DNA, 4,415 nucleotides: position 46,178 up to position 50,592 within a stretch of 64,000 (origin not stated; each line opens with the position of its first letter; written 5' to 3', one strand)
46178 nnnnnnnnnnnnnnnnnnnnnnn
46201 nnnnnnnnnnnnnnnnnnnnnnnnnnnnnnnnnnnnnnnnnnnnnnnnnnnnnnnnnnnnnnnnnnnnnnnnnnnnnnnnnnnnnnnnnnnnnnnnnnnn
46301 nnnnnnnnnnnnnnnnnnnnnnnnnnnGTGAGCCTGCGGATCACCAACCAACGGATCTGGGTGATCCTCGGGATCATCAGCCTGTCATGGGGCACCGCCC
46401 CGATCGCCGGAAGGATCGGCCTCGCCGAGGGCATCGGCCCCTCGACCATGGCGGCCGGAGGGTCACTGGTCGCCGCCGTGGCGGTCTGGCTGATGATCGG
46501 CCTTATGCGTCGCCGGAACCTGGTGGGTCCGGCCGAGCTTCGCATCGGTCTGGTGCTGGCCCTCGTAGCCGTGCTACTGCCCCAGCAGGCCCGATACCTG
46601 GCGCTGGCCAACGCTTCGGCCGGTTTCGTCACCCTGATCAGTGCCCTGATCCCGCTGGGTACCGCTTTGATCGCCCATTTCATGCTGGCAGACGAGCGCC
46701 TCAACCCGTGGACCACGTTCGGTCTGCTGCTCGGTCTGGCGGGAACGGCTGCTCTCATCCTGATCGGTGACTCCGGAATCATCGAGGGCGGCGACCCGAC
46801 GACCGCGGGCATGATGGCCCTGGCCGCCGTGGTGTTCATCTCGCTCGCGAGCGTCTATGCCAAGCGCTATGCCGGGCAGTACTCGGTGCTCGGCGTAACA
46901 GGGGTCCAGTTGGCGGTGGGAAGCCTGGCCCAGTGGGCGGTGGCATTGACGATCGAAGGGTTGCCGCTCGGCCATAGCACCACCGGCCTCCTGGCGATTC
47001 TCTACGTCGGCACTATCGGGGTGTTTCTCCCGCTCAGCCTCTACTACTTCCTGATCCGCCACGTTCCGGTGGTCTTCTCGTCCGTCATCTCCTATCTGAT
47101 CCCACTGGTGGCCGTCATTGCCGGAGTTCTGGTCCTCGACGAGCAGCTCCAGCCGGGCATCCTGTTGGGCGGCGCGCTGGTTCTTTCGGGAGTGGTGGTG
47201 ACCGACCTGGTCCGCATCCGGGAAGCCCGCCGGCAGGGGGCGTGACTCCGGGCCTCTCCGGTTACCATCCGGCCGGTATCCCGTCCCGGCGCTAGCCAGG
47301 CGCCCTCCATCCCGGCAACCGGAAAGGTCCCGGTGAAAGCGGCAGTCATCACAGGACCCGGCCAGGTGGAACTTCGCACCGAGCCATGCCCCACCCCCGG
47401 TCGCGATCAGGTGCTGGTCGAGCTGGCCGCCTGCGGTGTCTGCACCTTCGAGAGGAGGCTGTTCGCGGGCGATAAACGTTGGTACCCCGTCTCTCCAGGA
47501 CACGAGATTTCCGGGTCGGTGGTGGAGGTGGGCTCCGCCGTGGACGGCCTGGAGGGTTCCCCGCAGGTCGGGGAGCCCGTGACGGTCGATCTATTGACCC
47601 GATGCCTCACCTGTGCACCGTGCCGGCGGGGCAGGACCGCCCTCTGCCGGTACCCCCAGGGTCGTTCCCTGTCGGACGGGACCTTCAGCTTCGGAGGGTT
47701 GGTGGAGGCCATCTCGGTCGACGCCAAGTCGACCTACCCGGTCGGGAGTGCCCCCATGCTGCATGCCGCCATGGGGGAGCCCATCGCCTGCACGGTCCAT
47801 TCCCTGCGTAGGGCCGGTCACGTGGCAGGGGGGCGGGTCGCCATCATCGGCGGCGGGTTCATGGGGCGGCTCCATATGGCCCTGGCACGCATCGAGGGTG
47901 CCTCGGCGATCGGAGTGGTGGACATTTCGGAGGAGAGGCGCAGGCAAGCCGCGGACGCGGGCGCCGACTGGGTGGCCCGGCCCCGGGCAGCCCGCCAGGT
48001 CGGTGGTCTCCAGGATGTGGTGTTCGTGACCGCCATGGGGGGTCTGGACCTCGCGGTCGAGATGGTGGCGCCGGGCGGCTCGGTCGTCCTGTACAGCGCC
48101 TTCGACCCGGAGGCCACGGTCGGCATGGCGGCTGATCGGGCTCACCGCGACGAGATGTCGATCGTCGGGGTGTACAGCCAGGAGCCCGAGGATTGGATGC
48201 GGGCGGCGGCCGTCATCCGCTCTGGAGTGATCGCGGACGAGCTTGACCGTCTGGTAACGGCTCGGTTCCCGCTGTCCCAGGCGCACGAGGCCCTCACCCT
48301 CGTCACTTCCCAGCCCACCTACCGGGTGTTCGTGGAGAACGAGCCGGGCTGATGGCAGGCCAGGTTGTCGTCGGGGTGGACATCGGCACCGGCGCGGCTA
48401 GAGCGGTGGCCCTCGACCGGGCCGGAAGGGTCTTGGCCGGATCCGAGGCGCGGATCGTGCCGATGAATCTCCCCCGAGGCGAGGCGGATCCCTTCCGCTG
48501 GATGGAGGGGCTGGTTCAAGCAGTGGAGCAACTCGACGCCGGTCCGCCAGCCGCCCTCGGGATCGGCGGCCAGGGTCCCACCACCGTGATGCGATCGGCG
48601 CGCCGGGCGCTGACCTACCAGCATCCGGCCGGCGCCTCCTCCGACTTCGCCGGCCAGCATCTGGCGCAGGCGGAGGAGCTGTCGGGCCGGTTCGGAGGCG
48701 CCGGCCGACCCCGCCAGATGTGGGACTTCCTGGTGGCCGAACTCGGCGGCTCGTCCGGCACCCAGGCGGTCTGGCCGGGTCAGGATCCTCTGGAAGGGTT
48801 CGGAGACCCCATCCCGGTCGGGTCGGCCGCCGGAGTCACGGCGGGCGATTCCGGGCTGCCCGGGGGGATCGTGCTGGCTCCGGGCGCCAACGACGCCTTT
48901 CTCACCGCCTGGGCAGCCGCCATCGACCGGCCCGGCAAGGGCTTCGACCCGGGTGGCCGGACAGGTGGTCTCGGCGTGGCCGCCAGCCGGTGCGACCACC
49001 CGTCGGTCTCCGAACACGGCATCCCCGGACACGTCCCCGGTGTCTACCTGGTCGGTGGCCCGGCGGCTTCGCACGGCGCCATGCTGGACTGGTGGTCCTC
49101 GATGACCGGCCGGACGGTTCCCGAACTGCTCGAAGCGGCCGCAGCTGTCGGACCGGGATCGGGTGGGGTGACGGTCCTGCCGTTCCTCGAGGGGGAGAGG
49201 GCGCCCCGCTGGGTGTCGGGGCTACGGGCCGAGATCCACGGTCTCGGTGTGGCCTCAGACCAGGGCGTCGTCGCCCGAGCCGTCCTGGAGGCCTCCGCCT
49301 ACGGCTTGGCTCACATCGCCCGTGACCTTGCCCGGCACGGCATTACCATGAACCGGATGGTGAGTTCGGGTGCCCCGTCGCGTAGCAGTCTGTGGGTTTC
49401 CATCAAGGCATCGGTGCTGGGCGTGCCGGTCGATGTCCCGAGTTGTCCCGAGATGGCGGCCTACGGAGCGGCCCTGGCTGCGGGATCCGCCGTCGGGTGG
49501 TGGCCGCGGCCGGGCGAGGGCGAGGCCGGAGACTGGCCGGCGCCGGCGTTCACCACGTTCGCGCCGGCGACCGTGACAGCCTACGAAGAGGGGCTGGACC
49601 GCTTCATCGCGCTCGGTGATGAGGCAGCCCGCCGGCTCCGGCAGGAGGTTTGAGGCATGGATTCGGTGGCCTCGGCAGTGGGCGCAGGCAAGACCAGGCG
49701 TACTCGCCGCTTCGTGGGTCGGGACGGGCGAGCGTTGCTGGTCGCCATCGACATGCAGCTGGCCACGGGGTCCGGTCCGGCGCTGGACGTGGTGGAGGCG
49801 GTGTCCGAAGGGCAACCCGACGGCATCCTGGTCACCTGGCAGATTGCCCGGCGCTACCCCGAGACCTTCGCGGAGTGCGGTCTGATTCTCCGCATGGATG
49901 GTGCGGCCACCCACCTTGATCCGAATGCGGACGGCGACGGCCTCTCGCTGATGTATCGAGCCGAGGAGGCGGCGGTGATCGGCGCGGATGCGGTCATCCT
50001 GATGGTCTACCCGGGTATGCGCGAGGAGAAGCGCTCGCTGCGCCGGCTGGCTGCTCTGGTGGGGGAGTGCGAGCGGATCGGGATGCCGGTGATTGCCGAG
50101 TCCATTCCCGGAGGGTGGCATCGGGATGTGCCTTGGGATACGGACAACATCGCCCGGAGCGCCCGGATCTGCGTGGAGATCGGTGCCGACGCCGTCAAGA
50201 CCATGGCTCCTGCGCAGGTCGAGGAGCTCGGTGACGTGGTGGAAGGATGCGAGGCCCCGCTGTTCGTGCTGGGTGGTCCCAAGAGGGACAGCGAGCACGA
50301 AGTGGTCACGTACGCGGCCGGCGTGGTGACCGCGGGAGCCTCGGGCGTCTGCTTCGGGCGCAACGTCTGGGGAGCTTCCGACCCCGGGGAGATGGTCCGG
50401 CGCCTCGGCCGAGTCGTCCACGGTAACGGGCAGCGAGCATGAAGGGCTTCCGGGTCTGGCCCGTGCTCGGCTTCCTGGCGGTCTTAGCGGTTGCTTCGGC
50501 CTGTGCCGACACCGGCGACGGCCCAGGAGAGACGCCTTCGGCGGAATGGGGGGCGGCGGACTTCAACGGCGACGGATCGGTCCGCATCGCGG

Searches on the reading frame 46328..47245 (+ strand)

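Call 84: search_protein_families(library=pfam, proteins=[window:46328-47245:+], max_evalue=0.00001)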
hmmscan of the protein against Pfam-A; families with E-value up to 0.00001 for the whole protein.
window:46328-47245:+ (305 aa): 1 family
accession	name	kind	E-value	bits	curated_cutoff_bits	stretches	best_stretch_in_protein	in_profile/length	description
PF00892.27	EamA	-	1.4e-31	110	28.2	2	162-291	5-132/135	EamA-like transporter family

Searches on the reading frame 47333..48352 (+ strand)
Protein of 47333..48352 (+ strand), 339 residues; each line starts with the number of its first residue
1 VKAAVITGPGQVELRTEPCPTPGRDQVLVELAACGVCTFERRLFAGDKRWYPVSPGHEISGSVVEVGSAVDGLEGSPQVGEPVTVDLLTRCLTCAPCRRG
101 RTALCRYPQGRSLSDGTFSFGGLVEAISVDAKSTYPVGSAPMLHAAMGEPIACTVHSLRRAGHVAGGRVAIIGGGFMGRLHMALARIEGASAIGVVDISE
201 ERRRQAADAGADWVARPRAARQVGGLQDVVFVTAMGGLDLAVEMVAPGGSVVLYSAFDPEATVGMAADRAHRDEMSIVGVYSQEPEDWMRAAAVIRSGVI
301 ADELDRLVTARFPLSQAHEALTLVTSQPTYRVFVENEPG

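Call 84: search_protein_families(library=pfam, proteins=[window:47333-48352:+], max_evalue=0.00001)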
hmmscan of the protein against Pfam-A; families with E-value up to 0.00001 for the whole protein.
window:47333-48352:+ (339 aa): 2 families
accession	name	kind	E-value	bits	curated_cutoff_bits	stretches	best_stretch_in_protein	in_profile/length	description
PF08240.17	ADH_N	-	6.4e-18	65.4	23.5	1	24-137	2-102/104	Alcohol dehydrogenase GroES-like domain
PF00107.32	ADH_zinc_N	-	4.4e-11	43.3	31.8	1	178-294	3-126/129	Zinc-binding dehydrogenase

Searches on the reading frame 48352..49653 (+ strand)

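Call 84: search_protein_families(library=pfam, proteins=[window:48352-49653:+], max_evalue=0.00001)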
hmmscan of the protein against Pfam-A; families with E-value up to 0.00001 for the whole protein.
window:48352-49653:+ (433 aa): 1 family
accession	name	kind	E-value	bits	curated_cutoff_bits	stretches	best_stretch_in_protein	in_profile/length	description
PF02782.22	FGGY_C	-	1.3e-25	90.8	27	1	216-380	17-197/198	FGGY family of carbohydrate kinases, C-terminal domain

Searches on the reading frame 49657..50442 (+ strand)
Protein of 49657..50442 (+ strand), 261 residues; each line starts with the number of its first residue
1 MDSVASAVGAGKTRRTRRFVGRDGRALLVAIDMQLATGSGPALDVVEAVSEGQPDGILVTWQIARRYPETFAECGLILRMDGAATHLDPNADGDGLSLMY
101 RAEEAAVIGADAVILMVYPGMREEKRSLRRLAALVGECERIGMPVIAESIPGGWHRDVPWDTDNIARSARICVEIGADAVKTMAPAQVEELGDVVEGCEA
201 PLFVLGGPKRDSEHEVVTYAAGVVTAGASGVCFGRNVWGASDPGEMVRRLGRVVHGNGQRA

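Call 84: search_protein_families(library=pfam, proteins=[window:49657-50442:+], max_evalue=0.00001)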
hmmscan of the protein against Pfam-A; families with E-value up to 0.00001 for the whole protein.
window:49657-50442:+ (261 aa): 1 family
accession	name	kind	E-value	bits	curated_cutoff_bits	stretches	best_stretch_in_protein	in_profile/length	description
PF01791.15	DeoC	-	1.9e-24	87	23.8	1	30-238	5-227/229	DeoC/LacD family aldolase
